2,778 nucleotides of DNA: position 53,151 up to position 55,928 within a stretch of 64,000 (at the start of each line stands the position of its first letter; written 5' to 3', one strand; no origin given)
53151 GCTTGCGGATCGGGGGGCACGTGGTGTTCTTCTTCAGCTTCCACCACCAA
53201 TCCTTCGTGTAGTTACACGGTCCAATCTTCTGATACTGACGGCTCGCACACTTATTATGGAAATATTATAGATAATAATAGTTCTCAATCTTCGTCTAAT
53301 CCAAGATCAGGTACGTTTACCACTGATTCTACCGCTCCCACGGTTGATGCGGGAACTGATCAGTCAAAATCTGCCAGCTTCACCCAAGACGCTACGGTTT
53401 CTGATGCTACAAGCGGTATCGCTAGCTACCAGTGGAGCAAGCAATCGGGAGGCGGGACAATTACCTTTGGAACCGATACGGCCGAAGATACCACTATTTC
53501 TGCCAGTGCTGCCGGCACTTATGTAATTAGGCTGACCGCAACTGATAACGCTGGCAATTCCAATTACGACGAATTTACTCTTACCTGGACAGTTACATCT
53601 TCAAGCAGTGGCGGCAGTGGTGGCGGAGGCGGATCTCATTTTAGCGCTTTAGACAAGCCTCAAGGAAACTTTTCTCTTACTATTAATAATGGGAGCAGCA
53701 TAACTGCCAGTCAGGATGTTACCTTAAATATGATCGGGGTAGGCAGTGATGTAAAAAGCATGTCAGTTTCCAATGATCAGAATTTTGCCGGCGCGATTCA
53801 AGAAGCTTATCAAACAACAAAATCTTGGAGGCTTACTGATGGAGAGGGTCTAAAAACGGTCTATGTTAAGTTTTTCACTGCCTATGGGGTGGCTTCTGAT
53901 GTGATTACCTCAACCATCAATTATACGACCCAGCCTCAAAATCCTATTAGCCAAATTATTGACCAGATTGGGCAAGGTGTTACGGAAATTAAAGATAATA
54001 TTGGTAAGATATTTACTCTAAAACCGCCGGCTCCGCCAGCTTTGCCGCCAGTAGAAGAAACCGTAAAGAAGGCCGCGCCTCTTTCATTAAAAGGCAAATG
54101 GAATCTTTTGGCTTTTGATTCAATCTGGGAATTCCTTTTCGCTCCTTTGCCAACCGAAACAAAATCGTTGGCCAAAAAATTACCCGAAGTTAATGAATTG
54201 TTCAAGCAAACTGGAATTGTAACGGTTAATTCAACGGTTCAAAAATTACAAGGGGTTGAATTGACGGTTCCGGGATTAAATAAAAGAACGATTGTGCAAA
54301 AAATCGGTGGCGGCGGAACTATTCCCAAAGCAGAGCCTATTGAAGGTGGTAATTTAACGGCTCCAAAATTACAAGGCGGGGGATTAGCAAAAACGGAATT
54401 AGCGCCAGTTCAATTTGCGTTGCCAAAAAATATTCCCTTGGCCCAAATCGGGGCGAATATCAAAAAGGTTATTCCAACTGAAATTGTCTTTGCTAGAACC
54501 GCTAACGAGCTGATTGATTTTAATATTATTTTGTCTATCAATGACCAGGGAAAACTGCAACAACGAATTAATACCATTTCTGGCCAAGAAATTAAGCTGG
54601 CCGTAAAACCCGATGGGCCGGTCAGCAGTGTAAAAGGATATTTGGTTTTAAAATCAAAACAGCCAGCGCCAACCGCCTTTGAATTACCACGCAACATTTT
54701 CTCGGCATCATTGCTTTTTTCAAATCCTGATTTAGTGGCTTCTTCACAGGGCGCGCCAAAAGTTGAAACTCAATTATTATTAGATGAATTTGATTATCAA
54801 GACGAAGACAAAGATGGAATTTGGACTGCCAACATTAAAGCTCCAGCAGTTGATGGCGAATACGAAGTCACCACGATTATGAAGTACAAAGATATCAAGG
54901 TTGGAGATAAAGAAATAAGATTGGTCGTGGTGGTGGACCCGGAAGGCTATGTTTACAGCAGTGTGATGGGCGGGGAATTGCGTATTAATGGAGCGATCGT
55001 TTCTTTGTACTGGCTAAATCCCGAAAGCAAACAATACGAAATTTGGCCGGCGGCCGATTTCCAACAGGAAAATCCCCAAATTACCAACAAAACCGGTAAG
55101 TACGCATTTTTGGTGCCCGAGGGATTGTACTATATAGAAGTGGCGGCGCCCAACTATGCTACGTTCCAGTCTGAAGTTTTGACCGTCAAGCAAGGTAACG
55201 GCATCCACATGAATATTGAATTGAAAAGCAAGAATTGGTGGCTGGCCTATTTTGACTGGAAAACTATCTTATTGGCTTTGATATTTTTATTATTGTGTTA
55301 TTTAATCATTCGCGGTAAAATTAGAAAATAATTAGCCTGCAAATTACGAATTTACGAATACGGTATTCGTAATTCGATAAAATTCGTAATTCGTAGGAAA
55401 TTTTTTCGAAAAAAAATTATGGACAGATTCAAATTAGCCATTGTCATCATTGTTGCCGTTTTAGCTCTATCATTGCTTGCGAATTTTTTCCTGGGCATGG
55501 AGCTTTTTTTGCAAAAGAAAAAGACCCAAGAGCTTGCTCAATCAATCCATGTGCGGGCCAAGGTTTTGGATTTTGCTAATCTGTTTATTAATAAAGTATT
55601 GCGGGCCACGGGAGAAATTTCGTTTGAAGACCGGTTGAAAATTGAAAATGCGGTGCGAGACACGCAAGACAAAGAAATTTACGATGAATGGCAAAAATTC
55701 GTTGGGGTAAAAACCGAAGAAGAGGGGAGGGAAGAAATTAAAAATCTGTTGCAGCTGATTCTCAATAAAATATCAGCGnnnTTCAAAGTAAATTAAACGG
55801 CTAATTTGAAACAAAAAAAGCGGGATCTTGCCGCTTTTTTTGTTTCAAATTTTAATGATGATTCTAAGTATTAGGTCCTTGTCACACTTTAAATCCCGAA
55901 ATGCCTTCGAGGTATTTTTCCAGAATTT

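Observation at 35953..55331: Two giant paralogous surface proteins separated by an IS200-like RAYT, with evidence of recent sequence exchange between them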

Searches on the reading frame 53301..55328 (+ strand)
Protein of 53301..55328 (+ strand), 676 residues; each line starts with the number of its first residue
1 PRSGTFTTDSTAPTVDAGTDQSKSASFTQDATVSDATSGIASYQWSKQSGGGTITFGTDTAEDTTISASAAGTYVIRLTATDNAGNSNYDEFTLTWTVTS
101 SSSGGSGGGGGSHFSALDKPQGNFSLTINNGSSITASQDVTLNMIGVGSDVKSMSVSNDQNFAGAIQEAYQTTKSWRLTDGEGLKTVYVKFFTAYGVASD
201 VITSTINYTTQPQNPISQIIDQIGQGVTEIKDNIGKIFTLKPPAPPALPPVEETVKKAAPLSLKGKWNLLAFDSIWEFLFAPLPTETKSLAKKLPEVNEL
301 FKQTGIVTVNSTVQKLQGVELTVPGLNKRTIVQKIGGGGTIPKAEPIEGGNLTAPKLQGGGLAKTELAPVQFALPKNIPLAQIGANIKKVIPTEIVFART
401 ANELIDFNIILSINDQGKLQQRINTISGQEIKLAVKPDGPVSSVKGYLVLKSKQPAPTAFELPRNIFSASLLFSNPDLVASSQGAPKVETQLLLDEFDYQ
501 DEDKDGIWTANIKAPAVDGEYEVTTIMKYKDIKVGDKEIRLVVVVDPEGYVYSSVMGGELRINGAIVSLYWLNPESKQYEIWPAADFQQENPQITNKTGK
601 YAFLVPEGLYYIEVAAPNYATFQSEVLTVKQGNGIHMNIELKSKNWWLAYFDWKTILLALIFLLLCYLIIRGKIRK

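Call 40: search_protein_families(library=pfam, proteins=[window:53301-55328:+], max_evalue=1)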
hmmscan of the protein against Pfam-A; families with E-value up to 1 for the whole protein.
window:53301-55328:+ (676 aa): 8 families
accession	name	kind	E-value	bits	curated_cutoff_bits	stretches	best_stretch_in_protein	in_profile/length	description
PF22352.2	K319L-like_PKD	-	1.9e-11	44.2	27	1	26-95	13-83/84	K319L-like, PKD domain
PF13620.12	CarboxypepD_reg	-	6.2e-06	26.9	32.3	1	594-641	33-81/82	Carboxypeptidase regulatory-like domain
PF00801.26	PKD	-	2.6e-05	24.6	23.5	1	23-88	15-73/80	PKD domain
PF13715.12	CarbopepD_reg_2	-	0.00056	20.3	32.2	1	593-645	28-80/88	CarboxypepD_reg-like domain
PF18911.6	PKD_4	-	0.00096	19.6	27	1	11-92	2-81/85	PKD domain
PF07495.19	Y_Y_Y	-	0.0061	16.9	26.6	1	65-98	31-64/65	Y_Y_Y domain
PF08308.17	PEGA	-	0.033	14.5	20.8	1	605-644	32-70/71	PEGA domain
PF19077.6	Big_13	-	0.15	13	27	0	9-94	14-98/102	Bacterial Ig-like domain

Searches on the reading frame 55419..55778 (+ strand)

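Call 40: search_protein_families(library=pfam, proteins=[window:55419-55778:+], max_evalue=1)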
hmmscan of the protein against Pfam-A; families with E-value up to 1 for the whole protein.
window:55419-55778:+ (120 aa): 3 families
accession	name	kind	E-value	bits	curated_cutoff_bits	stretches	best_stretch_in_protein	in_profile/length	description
PF16529.11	Ge1_WD40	-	0.018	14.5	29.5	1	47-112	82-148/329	WD40 region of Ge1, enhancer of mRNA-decapping protein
PF08294.17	TIM21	-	0.1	12.9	24.1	1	6-72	10-75/145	TIM21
PF25452.1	TM225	-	0.13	12.7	27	1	5-30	64-89/165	TM225-like domain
